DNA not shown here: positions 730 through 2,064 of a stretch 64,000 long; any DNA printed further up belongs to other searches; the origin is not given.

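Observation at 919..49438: Two rsgA (YjeQ) paralogues in one 64-kb window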

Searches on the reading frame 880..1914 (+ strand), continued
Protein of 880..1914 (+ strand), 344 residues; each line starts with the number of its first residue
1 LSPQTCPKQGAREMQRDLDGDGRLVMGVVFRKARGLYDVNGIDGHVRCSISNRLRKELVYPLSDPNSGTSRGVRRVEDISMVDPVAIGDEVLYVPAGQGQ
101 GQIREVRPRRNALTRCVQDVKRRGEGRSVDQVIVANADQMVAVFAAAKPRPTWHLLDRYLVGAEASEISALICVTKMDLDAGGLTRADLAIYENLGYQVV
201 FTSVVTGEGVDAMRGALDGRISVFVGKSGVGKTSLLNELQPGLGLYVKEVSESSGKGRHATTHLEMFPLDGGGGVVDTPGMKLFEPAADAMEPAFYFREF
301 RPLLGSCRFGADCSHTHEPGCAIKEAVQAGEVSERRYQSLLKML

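Call 14: find_encoding_contigs(protein=P0008, flank=10000, max_places=2)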
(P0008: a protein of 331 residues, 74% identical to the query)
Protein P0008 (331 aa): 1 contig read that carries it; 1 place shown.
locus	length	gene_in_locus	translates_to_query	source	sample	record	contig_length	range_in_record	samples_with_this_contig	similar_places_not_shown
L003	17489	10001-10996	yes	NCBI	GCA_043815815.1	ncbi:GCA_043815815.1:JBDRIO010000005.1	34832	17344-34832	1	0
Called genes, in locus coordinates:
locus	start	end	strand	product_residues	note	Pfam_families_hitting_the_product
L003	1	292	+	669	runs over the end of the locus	PF02366:PMT (weak)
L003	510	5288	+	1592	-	PF00082:Peptidase_S8, PF18962:Por_Secre_tail (faint), PF00041:fn3 (faint), PF16655:PhoD_N (faint), PF16656:Pur_ac_phosph_N (faint), PF10179:NDNF (faint), PF25788:Ig_Rha78A_N (faint), PF13860:FlgD_ig, +1 more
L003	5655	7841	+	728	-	PF02897:Peptidase_S9_N, PF00326:Peptidase_S9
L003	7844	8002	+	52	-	-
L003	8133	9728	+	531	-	PF00512:HisKA, PF02518:HATPase_c, PF00072:Response_reg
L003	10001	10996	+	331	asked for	PF03193:RsgA_GTPase, PF02421:FeoB_N (faint)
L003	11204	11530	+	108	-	-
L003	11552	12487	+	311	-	PF14783:BBS2_Mid (faint), PF23743:Beta-prop_BBS7 (faint), PF01839:FG-GAP (faint), PF13517:FG-GAP_3, PF13860:FlgD_ig, PF18962:Por_Secre_tail (faint)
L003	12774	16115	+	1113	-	PF16561:AMPK1_CBM, PF03714:PUD, PF17967:Pullulanase_N2, PF02922:CBM_48, PF11852:Pullul_strch_C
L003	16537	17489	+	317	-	?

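Call 16: search_solved_structures(query=window:919-1914:+, show_alignments=1)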
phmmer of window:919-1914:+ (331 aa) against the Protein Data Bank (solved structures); distinct sequences matched with E-value up to 0.001: 12.
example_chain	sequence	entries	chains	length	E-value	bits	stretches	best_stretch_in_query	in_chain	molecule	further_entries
6h4d_A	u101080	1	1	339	1.3e-50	175.6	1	71-326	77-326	Small ribosomal subunit biogenesis GTPase RsgA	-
1u0l_A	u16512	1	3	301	3.9e-46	160.9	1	72-330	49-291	Probable GTPase engC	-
1t9h_A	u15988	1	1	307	1.5e-42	149.1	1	118-328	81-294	Probable GTPase engC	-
5no2_Z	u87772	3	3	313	6.7e-42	147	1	118-328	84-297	Small ribosomal subunit biogenesis GTPase RsgA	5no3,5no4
2ykr_W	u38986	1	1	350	6.8e-42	146.9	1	118-328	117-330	PUTATIVE RIBOSOME BIOGENESIS GTPASE RSGA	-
5uz4_Z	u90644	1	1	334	8e-42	146.7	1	118-328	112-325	Small ribosomal subunit biogenesis GTPase RsgA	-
2rcn_A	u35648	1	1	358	8e-42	146.7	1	118-328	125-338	Probable GTPase engC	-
7boi_W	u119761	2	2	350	9.4e-42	146.5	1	118-328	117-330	Small ribosomal subunit biogenesis GTPase RsgA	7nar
2yv5_A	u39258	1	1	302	1.3e-37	132.8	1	118-330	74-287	YjeQ protein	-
4a2i_V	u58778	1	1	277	4e-35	124.7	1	119-328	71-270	PUTATIVE RIBOSOME BIOGENESIS GTPASE RSGA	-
6zhl_A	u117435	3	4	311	1.8e-29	106.1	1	118-330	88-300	Small ribosomal subunit biogenesis GTPase RsgA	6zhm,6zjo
9evt_7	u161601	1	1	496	1.4e-21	80.2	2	119-230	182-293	EngC GTPase domain-containing protein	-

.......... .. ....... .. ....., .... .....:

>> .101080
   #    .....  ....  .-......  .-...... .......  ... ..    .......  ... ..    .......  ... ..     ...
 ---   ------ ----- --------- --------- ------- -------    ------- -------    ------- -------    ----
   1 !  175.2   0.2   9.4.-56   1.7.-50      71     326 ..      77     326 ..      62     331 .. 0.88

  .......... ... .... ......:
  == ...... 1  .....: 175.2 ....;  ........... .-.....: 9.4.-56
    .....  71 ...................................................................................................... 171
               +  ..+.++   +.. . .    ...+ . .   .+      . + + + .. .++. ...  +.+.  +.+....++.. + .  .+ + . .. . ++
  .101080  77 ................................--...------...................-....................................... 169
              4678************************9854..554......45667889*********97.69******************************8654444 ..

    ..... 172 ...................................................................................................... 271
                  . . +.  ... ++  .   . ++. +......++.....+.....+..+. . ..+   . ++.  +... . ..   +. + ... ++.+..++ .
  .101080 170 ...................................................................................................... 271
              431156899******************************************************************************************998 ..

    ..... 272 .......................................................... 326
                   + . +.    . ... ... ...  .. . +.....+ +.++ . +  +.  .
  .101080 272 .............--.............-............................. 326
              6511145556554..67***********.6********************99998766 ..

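Call 31: find_encoding_contigs(protein=P0002, flank=3000, max_places=2)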
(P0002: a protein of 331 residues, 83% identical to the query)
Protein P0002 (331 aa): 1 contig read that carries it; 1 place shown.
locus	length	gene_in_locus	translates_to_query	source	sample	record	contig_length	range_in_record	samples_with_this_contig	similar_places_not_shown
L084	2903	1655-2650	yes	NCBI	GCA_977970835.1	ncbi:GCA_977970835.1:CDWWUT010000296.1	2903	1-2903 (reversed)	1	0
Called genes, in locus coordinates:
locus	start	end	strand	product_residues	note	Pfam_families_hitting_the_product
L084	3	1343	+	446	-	?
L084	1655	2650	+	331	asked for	PF03193:RsgA_GTPase, PF02421:FeoB_N (faint)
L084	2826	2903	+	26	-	?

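Call 32: find_encoding_contigs(protein=P0011, flank=8000, max_places=2)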
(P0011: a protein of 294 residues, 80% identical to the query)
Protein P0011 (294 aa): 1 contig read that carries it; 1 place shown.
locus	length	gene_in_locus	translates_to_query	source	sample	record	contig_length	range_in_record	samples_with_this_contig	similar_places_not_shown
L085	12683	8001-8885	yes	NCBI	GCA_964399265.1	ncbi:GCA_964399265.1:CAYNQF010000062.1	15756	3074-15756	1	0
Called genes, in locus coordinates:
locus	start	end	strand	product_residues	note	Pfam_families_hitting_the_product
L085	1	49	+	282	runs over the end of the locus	PF17152:CHASE8, PF00672:HAMP, PF00989:PAS, PF13188:PAS_8, PF08448:PAS_4 (weak), PF13426:PAS_9 (weak)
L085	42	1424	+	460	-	PF13426:PAS_9, PF00512:HisKA, PF02518:HATPase_c, PF00072:Response_reg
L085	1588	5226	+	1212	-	PF00082:Peptidase_S8, PF25788:Ig_Rha78A_N (faint), PF16655:PhoD_N (faint), PF16656:Pur_ac_phosph_N (faint), PF10179:NDNF (faint), PF00041:fn3 (weak), PF13860:FlgD_ig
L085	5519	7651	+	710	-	PF02897:Peptidase_S9_N, PF00326:Peptidase_S9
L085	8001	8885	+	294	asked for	PF03193:RsgA_GTPase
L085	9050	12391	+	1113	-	PF02922:CBM_48 (weak), PF16561:AMPK1_CBM, PF03714:PUD, PF17967:Pullulanase_N2, PF02922:CBM_48, PF11852:Pullul_strch_C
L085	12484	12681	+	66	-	?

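Call 33: find_encoding_contigs(protein=P0021, flank=8000, max_places=2)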
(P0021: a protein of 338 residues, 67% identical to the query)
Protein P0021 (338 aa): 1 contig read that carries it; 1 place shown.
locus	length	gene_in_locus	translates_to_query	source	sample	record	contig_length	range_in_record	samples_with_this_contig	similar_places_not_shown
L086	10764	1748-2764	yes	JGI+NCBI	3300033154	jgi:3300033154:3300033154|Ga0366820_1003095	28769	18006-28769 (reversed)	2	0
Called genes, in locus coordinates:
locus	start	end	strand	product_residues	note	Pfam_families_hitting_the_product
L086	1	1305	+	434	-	?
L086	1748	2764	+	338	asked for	PF03193:RsgA_GTPase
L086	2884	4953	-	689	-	PF00082:Peptidase_S8, PF13860:FlgD_ig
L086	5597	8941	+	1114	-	PF16561:AMPK1_CBM, PF03714:PUD, PF17967:Pullulanase_N2, PF02922:CBM_48, PF11852:Pullul_strch_C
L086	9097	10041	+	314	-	-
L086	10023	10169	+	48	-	-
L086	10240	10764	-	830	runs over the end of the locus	PF02922:CBM_48, PF00128:Alpha-amylase, PF02806:Alpha-amylase_C, PF13860:FlgD_ig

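Call 48: predict_structure(alignment_id=A1)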
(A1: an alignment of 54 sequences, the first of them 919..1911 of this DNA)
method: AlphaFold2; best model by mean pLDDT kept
length: 331 residues; sequences in the alignment: 54
mean_pLDDT: 81.2   pTM: 0.80
mean pLDDT of the five models: 81.2, 79.8, 79.3, 78.9, 78.1
residues with pLDDT >= 90: 150; 70-90: 104; 50-70: 59; < 50: 18
segments of 3 or more residues with pLDDT < 50: 1-7, 45-49, 55-58
pLDDT, mean of each block of 10 residues (from residue 1): 47 91 87 85 53 51 58 91 89 90 64 68 94 87 92 94 86 92 96 94 96 83 86 62 58 89 79 68 92 84 85 93 92 84
secondary structure, 60 per line:
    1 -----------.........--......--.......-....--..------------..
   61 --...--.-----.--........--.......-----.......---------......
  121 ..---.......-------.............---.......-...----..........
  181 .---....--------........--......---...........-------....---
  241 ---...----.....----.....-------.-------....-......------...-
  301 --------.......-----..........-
elements in order: E12-20 E23-28 E31-37 H39-42 E77-84 E87-93 E99-105 E115-122 E126-132 H140-152 E156-162 H171-181 E185-188 H197-204 E207-212 H216-226 E234-237 E244-246 E251-255 E260-264 H280-283 H285-290 H309-315 H321-330

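Call 52: fold_search(model_id=the predicted structure, library=pdb)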
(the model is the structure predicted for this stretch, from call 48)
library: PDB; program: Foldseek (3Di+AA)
matches with E <= 10: 1283; with E <= 0.001: 19
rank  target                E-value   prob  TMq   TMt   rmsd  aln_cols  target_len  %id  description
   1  7boi_W                2.9e-25  1.00  0.73  0.77   3.6       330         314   32  Bacterial 30S ribosomal subunit assembly complex state F (multibody refinement for body domain of 30S ribosome) (released 2021-07-07)
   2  2rcn                  7.1e-25  1.00  0.69  0.81   4.8       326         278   32  Crystal Structure of the Ribosomal interacting GTPase YjeQ from the Enterobacterial species Salmonella Typhimurium. (released 2008-01-29)
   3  5no2_Z                5.6e-24  1.00  0.74  0.77   4.0       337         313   34  RsgA-GDPNP bound to the 30S ribosomal subunit (RsgA assembly intermediate) (released 2017-05-24)
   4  6h4d                  8.5e-23  1.00  0.68  0.81   3.5       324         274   32  Crystal structure of RsgA from Pseudomonas aeruginosa (released 2019-06-26)
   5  4a2i_V                7.0e-22  1.00  0.51  0.59   8.2       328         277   31  Cryo-electron Microscopy Structure of the 30S Subunit in Complex with the YjeQ Biogenesis Factor (released 2011-11-02)
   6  9evt_7                2.8e-21  1.00  0.71  0.65   4.1       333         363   28  Structure of the small subunit of the flowering plant mitoribosome with the maturation factor RsgA (released 2026-03-18)
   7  1u0l_A                7.5e-21  1.00  0.67  0.78   5.2       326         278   30  Crystal structure of YjeQ from Thermotoga maritima (released 2004-09-07)
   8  5uz4_Z                2.0e-20  1.00  0.71  0.72   4.9       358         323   29  The cryo-EM structure of YjeQ bound to the 30S subunit suggests a fidelity checkpoint function for this protein in rib (released 2017-04-19)
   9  2yv5                  2.2e-20  1.00  0.63  0.70   5.1       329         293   29  Crystal structure of Yjeq from Aquifex aeolicus (released 2008-04-15)
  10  1t9h                  3.4e-20  1.00  0.64  0.72   4.7       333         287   28  The crystal structure of YloQ, a circularly permuted GTPase. (released 2004-11-02)
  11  2ykr_W                3.2e-19  1.00  0.68  0.79   5.1       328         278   31  30S ribosomal subunit with RsgA bound in the presence of GMPPNP (released 2011-08-24)
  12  6zhl                  1.9e-17  1.00  0.63  0.76   5.6       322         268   25  Crystal Structure of Staphylococcus aureus RsgA bound to ppGpp. (released 2021-06-30)
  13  6zjo_A                1.1e-16  1.00  0.58  0.71   6.2       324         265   24  Crystal Structure of Staphylococcus aureus RsgA. (released 2021-07-07)
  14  6zjo_B                2.8e-16  1.00  0.60  0.73   5.5       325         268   25  Crystal Structure of Staphylococcus aureus RsgA. (released 2021-07-07)
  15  6zhm                  9.4e-16  1.00  0.61  0.74   4.9       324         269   24  Crystal Structure of Staphylococcus aureus RsgA bound to GDP. (released 2021-06-30)
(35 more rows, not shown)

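Call 56: find_related_loci(query=A1, collection=metagenome_contigs, flank=2500)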
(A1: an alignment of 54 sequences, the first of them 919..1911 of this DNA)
Query A1 (331 aa) in metagenome_contigs; peptide patterns used: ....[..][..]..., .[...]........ (x = any residue, [..] = any of these).
600 stretches matched a pattern (row limit reached: there are more); 380 encode a relative of the query (tblastn E <= 1e-3); the best 80 are kept; 80 distinct loci.
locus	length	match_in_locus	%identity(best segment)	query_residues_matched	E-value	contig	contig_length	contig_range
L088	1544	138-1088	67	14-330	4e-156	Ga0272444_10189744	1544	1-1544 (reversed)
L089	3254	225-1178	51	11-330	2e-98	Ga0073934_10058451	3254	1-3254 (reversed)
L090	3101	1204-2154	52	14-330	6e-96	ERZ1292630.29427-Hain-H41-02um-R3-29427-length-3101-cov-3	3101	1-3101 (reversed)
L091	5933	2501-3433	51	14-330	2e-92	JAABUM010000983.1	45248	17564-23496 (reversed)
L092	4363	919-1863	50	14-330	7e-90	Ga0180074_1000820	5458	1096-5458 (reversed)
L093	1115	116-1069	48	7-330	1e-97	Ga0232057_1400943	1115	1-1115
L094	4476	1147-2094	48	13-330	1e-87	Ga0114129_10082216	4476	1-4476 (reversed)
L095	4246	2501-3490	48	13-330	7e-87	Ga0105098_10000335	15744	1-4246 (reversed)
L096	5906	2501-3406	44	14-330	1e-70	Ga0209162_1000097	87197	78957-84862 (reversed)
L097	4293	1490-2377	42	12-330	8e-69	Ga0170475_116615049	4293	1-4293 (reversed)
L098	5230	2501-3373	43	14-330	2e-67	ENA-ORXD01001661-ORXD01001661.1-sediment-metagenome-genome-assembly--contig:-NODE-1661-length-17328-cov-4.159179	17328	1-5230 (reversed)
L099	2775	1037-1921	40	8-330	6e-68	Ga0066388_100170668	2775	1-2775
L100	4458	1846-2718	42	14-330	4e-67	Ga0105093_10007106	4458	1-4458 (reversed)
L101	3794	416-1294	40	12-330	8e-67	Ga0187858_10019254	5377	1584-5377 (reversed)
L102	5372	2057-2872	46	64-330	1e-66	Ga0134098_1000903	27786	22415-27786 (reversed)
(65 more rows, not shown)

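Call 58: find_encoding_contigs(protein=P0004, flank=3000, max_places=1)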
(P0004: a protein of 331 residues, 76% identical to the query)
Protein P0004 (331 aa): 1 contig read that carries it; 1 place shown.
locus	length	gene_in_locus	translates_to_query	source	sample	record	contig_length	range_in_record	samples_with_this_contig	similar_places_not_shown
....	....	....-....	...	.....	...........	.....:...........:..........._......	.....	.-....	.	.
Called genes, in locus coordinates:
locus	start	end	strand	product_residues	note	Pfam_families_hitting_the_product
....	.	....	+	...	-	?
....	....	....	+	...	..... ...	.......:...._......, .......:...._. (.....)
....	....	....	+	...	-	-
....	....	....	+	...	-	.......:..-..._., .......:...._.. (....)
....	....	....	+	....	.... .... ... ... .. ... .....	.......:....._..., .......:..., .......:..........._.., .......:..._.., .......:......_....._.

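Call 59: find_encoding_contigs(protein=P0012, flank=3000, max_places=1)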
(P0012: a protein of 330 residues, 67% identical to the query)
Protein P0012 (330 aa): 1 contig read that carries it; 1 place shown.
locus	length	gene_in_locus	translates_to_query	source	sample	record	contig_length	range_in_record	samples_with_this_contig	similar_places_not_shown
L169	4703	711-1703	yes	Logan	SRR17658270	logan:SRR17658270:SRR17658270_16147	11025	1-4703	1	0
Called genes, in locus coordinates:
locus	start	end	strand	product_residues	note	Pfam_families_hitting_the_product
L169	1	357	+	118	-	?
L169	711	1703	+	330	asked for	PF03193:RsgA_GTPase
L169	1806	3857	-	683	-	PF00082:Peptidase_S8, PF13860:FlgD_ig (weak)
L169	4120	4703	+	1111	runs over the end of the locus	PF16561:AMPK1_CBM, PF03714:PUD, PF17967:Pullulanase_N2, PF02922:CBM_48, PF11852:Pullul_strch_C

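Call 60: find_encoding_contigs(protein=P0019, flank=3000, max_places=1)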
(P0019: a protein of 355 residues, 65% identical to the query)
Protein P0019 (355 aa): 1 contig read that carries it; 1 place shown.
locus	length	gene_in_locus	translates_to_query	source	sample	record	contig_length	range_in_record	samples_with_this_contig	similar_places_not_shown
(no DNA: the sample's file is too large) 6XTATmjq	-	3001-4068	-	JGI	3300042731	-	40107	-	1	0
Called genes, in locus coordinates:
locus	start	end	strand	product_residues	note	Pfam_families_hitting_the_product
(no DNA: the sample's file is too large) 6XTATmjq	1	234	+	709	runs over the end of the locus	PF02897:Peptidase_S9_N, PF00326:Peptidase_S9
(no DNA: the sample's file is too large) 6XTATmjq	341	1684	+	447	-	PF05935:Arylsulfotrans, PF14269:Arylsulfotran_2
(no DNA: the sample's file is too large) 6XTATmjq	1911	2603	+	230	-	PF04055:Radical_SAM (weak)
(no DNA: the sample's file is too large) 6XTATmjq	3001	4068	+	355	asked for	PF03193:RsgA_GTPase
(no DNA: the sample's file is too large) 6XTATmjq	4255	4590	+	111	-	-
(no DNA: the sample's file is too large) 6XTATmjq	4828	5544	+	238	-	PF13517:FG-GAP_3 (faint), PF13860:FlgD_ig (faint), PF18962:Por_Secre_tail (faint)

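Call 61: find_encoding_contigs(protein=P0032, flank=3000, max_places=1)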
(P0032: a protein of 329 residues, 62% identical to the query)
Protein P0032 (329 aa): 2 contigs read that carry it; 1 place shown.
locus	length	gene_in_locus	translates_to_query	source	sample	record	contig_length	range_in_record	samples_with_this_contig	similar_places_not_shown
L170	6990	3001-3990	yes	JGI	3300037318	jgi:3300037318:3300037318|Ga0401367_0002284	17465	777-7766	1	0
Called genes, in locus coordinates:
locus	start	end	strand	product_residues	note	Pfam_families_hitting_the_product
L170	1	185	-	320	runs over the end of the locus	?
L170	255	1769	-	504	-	PF00144:Beta-lactamase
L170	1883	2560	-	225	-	PF20108:DUF6498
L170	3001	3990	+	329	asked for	PF03193:RsgA_GTPase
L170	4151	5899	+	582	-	PF00149:Metallophos, PF13860:FlgD_ig, PF18962:Por_Secre_tail (faint)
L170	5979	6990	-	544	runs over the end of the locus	PF06739:SBBP, PF13860:FlgD_ig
